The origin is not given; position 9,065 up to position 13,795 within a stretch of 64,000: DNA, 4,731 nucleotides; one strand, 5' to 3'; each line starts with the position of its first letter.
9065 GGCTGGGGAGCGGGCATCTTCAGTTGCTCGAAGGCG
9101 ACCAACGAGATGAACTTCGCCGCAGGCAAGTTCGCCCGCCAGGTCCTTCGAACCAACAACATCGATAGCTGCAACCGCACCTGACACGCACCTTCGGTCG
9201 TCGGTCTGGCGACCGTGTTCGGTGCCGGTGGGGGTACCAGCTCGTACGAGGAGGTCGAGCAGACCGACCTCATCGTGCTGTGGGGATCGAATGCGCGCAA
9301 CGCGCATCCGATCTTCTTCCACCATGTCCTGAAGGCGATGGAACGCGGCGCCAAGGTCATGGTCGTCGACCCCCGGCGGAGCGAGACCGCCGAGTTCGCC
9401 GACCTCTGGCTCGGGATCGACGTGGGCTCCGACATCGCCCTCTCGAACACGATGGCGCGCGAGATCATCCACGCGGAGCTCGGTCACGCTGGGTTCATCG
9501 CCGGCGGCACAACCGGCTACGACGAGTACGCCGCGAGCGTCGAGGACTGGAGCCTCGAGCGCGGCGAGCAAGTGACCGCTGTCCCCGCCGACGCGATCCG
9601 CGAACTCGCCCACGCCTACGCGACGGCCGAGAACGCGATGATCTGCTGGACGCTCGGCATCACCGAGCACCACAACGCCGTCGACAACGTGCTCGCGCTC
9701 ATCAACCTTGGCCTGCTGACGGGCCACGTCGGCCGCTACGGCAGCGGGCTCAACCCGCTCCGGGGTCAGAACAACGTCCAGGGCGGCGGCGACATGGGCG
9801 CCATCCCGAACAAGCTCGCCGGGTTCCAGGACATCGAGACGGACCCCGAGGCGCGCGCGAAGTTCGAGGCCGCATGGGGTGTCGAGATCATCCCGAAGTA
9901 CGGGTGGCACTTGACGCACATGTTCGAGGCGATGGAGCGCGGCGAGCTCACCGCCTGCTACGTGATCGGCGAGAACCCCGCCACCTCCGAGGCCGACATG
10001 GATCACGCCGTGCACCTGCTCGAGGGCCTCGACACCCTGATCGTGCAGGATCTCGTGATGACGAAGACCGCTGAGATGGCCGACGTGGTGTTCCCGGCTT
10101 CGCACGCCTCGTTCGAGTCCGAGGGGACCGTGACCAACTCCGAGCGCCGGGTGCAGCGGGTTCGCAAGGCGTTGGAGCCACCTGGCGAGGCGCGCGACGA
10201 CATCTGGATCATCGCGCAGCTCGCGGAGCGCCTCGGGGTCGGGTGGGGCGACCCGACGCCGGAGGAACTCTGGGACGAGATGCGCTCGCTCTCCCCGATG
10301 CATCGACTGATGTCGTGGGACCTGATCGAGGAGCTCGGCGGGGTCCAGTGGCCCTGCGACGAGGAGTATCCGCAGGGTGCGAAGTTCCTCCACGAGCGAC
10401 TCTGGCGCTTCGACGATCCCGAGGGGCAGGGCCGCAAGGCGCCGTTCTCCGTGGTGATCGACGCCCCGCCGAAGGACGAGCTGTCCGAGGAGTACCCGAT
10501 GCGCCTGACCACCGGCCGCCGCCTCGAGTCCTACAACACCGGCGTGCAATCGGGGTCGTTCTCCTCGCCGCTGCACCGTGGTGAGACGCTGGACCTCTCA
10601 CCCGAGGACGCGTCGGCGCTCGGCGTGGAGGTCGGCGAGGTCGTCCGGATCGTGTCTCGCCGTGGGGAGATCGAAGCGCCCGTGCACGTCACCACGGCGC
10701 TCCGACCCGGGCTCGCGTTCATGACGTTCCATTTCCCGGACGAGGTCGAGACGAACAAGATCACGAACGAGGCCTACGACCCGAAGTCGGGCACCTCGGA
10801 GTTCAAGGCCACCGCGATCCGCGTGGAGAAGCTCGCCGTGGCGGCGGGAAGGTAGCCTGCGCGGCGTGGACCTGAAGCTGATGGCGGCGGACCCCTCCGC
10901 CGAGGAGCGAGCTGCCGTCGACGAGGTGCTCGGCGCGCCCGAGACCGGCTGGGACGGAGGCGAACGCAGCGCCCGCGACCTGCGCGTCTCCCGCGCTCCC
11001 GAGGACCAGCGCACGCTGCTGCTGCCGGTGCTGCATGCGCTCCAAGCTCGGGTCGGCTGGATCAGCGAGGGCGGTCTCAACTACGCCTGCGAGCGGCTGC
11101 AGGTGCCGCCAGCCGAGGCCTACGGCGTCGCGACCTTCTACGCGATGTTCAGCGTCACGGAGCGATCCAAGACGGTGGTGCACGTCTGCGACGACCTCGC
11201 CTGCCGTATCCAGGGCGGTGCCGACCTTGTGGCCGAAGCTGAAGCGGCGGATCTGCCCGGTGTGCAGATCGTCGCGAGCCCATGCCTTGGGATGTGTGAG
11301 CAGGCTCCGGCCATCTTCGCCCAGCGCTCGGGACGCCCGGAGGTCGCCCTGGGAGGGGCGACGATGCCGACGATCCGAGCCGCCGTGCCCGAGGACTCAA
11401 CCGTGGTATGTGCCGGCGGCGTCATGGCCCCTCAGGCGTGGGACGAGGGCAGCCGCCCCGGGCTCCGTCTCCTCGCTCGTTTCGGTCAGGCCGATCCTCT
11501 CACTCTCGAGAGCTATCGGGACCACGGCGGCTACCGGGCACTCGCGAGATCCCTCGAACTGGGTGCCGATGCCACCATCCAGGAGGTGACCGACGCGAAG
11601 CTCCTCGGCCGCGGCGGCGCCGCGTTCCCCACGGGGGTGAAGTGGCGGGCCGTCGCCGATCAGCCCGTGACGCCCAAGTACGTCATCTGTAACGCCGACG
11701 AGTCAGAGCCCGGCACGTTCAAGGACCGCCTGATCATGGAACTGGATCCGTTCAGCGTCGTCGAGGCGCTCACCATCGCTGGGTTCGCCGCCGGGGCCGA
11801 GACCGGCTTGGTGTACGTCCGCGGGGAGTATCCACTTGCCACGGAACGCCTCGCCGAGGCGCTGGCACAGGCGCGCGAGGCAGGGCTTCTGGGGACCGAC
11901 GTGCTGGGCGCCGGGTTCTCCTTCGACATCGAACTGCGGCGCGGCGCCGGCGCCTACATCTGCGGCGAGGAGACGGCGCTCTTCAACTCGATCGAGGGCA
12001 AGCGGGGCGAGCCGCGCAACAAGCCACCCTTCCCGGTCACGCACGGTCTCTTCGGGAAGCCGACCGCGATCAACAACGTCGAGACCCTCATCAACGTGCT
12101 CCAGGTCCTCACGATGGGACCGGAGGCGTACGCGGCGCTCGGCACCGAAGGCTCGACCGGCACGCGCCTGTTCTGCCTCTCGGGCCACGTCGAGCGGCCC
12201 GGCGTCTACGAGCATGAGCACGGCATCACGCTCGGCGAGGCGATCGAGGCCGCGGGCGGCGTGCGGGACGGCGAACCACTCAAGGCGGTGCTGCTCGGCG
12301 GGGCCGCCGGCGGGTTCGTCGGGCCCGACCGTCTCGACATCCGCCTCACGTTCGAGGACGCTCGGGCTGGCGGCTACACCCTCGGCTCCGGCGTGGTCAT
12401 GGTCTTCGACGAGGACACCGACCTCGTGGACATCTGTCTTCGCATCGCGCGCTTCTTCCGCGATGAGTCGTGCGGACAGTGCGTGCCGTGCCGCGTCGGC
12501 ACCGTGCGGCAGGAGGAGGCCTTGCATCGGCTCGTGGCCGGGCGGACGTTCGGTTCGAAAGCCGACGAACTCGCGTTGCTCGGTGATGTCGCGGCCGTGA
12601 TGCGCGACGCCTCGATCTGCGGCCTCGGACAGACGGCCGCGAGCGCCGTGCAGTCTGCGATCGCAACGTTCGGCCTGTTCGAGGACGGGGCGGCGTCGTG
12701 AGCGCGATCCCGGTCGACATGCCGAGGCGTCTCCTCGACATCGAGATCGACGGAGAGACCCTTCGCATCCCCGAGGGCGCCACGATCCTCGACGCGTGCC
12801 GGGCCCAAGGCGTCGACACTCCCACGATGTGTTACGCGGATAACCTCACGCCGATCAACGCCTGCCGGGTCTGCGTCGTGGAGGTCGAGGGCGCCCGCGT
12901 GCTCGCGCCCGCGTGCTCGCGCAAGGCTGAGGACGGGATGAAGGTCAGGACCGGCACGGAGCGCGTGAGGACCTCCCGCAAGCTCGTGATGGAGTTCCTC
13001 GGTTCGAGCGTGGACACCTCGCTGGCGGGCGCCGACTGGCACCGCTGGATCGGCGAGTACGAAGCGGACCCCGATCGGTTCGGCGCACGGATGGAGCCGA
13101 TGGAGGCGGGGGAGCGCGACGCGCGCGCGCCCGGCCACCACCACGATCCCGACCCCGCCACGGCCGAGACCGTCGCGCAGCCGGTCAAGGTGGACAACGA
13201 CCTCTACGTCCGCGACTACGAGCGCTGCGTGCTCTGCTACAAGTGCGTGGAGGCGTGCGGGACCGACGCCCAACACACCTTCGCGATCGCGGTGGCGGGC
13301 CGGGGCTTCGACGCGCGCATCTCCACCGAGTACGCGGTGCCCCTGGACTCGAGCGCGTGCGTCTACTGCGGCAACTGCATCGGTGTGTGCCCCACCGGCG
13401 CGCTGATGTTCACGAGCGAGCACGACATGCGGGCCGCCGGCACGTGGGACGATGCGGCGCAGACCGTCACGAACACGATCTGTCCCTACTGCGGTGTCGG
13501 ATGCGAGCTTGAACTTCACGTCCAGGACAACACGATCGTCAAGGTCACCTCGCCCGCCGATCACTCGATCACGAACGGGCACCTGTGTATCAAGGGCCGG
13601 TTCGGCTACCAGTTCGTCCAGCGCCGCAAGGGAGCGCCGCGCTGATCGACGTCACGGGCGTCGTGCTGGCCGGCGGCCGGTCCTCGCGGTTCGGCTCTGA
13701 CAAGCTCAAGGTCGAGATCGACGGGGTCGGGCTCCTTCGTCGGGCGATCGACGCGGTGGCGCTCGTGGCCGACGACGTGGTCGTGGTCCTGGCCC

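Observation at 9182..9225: In-frame UGA with a textbook SECIS hairpin: a selenocysteine formate dehydrogenase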

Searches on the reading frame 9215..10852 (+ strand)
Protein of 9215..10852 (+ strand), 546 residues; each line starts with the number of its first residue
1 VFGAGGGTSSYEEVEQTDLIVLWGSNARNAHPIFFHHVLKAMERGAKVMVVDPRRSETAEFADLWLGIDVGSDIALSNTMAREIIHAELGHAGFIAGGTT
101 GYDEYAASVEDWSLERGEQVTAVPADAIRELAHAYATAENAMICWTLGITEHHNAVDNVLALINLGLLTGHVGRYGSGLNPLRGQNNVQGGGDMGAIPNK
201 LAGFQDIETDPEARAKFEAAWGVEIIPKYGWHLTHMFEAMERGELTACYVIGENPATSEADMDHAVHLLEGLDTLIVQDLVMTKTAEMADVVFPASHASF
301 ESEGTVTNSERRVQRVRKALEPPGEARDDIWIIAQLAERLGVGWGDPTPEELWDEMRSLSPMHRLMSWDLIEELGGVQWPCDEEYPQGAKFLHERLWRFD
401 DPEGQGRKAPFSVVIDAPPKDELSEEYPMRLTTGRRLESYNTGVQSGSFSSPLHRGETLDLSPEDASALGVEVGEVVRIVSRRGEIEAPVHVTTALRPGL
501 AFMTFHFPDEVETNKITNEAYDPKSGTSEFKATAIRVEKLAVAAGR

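Call 31: find_encoding_contigs(protein=window:9215-10852:+, flank=10000, max_places=3)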
Protein seq(546 aa) (546 aa): no gene with exactly this product is on record in the collection.

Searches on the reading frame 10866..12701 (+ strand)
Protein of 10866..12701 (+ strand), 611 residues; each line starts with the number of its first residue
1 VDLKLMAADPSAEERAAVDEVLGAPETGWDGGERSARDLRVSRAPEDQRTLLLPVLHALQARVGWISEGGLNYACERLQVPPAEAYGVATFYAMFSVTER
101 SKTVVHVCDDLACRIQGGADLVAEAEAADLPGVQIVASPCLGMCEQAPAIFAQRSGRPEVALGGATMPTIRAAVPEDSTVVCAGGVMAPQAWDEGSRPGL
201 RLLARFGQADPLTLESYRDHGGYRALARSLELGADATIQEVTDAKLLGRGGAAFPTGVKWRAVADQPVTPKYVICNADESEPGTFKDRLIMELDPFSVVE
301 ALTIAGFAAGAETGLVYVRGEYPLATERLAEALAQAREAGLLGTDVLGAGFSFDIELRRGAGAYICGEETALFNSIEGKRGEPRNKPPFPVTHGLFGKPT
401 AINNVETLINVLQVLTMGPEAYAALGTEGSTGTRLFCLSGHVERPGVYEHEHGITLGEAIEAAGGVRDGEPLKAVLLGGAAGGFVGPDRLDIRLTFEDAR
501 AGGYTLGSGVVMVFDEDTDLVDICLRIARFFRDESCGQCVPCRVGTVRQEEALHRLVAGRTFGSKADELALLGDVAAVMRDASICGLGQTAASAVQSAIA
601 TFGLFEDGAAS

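Call 10: search_protein_families(library=pfam, proteins=[window:10866-12701:+])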
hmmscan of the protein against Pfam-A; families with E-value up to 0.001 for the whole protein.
window:10866-12701:+ (611 aa): 5 families
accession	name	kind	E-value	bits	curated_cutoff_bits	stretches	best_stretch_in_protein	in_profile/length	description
PF01512.22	Complex1_51K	-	1.7e-46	158.3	31.2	1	241-412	1-149/150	Nuo51 FMN-binding domain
PF01257.25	2Fe-2S_thioredx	-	1.1e-22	80.9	24.8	1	44-151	8-123/145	Thioredoxin-like [2Fe-2S] ferredoxin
PF10589.14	NADH_4Fe-4S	-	1.5e-22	79.7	23.5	1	522-602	1-78/85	NADH-ubiquinone oxidoreductase-F iron-sulfur binding region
PF10531.15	SLBB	-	3.6e-10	39.9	27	1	436-475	2-41/55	SLBB domain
PF22461.2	SLBB_2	-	6e-09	36.3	27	1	435-480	2-49/79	SLBB domain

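Call 39: search_protein_families(library=ncbifam, proteins=[window:10866-12701:+])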
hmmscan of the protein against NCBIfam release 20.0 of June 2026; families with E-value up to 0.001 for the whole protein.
window:10866-12701:+ (611 aa): 15 families
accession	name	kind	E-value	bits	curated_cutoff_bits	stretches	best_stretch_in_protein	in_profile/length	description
TIGR01959.1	nuoF_fam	equivalog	2e-136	454.7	558.65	1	205-602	5-402/410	NADH-quinone oxidoreductase subunit NuoF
NF010120.0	PRK13596.1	equivalog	4e-114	381.5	389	1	211-602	17-409/433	NADH-quinone oxidoreductase subunit NuoF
NF008436.0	PRK11278.1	equivalog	7.3e-102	341.6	749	1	209-602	22-418/448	NADH-quinone oxidoreductase subunit NuoF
TIGR01958.1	nuoE_fam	subfamily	1.3e-17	64.3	142.4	1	43-151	8-126/148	NADH-quinone oxidoreductase subunit NuoE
NF005722.0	PRK07539.1-2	equivalog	4.1e-17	62.7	141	1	45-153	20-137/157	NADH-quinone oxidoreductase subunit NuoE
NF005747.0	PRK07571.1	equivalog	5.1e-16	58.8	224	1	48-150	35-146/173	bidirectional hydrogenase complex protein HoxE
NF005721.0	PRK07539.1-1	equivalog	5e-15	55.5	308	1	41-123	38-119/292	NADH-quinone oxidoreductase subunit NuoE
NF004638.0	PRK05988.1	equivalog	5.1e-15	55.6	198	1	45-151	21-136/159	formate dehydrogenase subunit gamma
NF005725.0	PRK07539.1-5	equivalog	5.5e-14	52.2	220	1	42-127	30-117/174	NADH-quinone oxidoreductase subunit NuoE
NF005723.0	PRK07539.1-3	equivalog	1e-10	41.7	226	1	38-121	11-95/158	NADH-quinone oxidoreductase subunit NuoE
NF005724.0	PRK07539.1-4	equivalog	6.5e-10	39.2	280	1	44-123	33-114/240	NADH-quinone oxidoreductase subunit NuoE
TIGR04481.1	PR_assoc_PrdC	equivalog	2.8e-07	29.7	490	1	234-337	73-172/425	proline reductase-associated electron transfer protein PrdC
NF003454.1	PRK05035.1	equivalog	6e-07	28.3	345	1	232-337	121-223/556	electron transport complex subunit RsxC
TIGR01945.1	rnfC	subfamily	1e-06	27.6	245.95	1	229-335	116-220/435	RnfABCDGE type electron transport complex subunit C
NF009040.0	PRK12373.1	equivalog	1.4e-06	28.3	514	1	48-123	35-111/400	NADH-quinone oxidoreductase subunit E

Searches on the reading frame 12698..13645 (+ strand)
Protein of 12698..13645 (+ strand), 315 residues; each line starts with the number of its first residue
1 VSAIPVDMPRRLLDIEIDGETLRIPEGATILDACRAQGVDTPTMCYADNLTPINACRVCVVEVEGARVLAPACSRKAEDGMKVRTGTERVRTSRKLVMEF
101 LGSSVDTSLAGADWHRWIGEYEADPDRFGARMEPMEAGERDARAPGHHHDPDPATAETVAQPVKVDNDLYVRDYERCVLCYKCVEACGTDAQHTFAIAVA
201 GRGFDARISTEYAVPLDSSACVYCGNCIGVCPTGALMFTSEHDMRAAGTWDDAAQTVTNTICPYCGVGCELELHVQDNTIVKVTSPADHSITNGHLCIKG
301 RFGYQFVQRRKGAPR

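Call 10: search_protein_families(library=pfam, proteins=[window:12698-13645:+])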
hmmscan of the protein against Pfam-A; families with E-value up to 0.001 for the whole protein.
window:12698-13645:+ (315 aa): 11 families
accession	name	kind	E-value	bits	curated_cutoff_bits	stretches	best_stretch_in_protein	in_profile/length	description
PF13510.11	Fer2_4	-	6.8e-21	74.6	22.8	1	12-87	3-81/82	2Fe-2S iron-sulfur cluster binding domain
PF04879.21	Molybdop_Fe4S4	-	1.2e-20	73.7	22.7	1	256-308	2-54/55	Molybdopterin oxidoreductase Fe4S4 domain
PF00037.32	Fer4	-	1.2e-10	41.2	21.1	2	215-236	2-23/24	4Fe-4S binding domain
PF12838.12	Fer4_7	-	9.4e-09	36.1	27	1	176-235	1-52/52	4Fe-4S dicluster domain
PF22117.2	Fer4_Nqo3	-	1.1e-08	35.5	27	1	173-236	7-66/67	NADH-quinone oxidoreductase subunit 3, ferredoxin-like domain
PF13237.11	Fer4_10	-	2.1e-08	34.4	25.5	1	216-269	4-48/53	4Fe-4S dicluster domain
PF13187.11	Fer4_9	-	1.9e-05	25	27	1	176-235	1-51/52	4Fe-4S dicluster domain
PF14697.11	Fer4_21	-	0.00017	22.1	35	1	174-234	5-55/59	4Fe-4S dicluster domain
PF12797.12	Fer4_2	-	0.00019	21.6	24.5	0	171-187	4-20/22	4Fe-4S binding domain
PF13484.11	Fer4_16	-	0.00039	21.6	30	0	221-252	2-32/66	4Fe-4S double cluster binding domain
PF12837.12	Fer4_6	-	0.00048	20.4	25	0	172-190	4-22/24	4Fe-4S binding domain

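Call 39: search_protein_families(library=ncbifam, proteins=[window:12698-13645:+])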
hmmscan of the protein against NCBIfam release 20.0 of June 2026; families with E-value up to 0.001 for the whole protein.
window:12698-13645:+ (315 aa): 45 families (the best 25 are shown)
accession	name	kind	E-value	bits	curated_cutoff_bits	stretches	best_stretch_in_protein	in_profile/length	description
NF040763.1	FeFe_hydrog_A6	exception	5.2e-46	157.2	765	2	14-103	2-91/571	NADH-dependent [FeFe] hydrogenase, group A6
TIGR01973.1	NuoG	equivalog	5.2e-41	141.1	470.05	2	15-101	1-87/606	NADH-quinone oxidoreductase subunit NuoG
NF005745.0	PRK07569.1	equivalog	1.5e-37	129.2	333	2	14-101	5-92/238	bidirectional hydrogenase complex protein HoxU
NF040762.1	Hydr_FeFe_Clost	exception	5.3e-29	101.3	900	2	14-96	2-84/572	ferredoxin hydrogenase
NF006305.0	PRK08493.1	equivalog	1.4e-28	99.5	591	2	14-100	3-87/819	NADH-quinone oxidoreductase subunit G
NF005895.0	PRK07860.1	equivalog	3.5e-27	94.8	802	2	9-101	14-108/811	NADH-quinone oxidoreductase subunit G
NF009454.0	PRK12814.1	equivalog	3.4e-17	62.1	916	1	14-99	5-90/657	putative NADPH-dependent glutamate synthase small subunit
TIGR01591.1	Fdh-alpha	equivalog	2e-15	56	666.25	1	260-309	1-50/672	formate dehydrogenase subunit alpha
TIGR02512.1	FeFe_hydrog_A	subfamily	2.6e-13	49.6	405.95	1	171-269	3-99/375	[FeFe] hydrogenase, group A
NF004537.0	PRK05888.1-3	equivalog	2.5e-11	43.5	163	2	217-245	111-139/204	NADH-quinone oxidoreductase subunit NuoI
NF041513.1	formate_DH_Act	exception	7.8e-11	40.5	1400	1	251-309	36-94/1067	formate dehydrogenase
TIGR01971.1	NuoI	subfamily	3e-09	36.5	113.05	1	174-245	41-107/121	NADH-quinone oxidoreductase, chain I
NF004546.0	PRK05888.3-3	equivalog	3.8e-09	36.2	260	1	172-244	61-132/196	NADH-quinone oxidoreductase subunit NuoI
NF004541.0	PRK05888.2-2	equivalog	2.9e-08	33.7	217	0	217-244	92-119/168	NADH-quinone oxidoreductase subunit NuoI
NF009053.0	PRK12387.1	subfamily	3.9e-08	33.3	204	1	154-249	14-103/180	formate hydrogenlyase complex iron-sulfur subunit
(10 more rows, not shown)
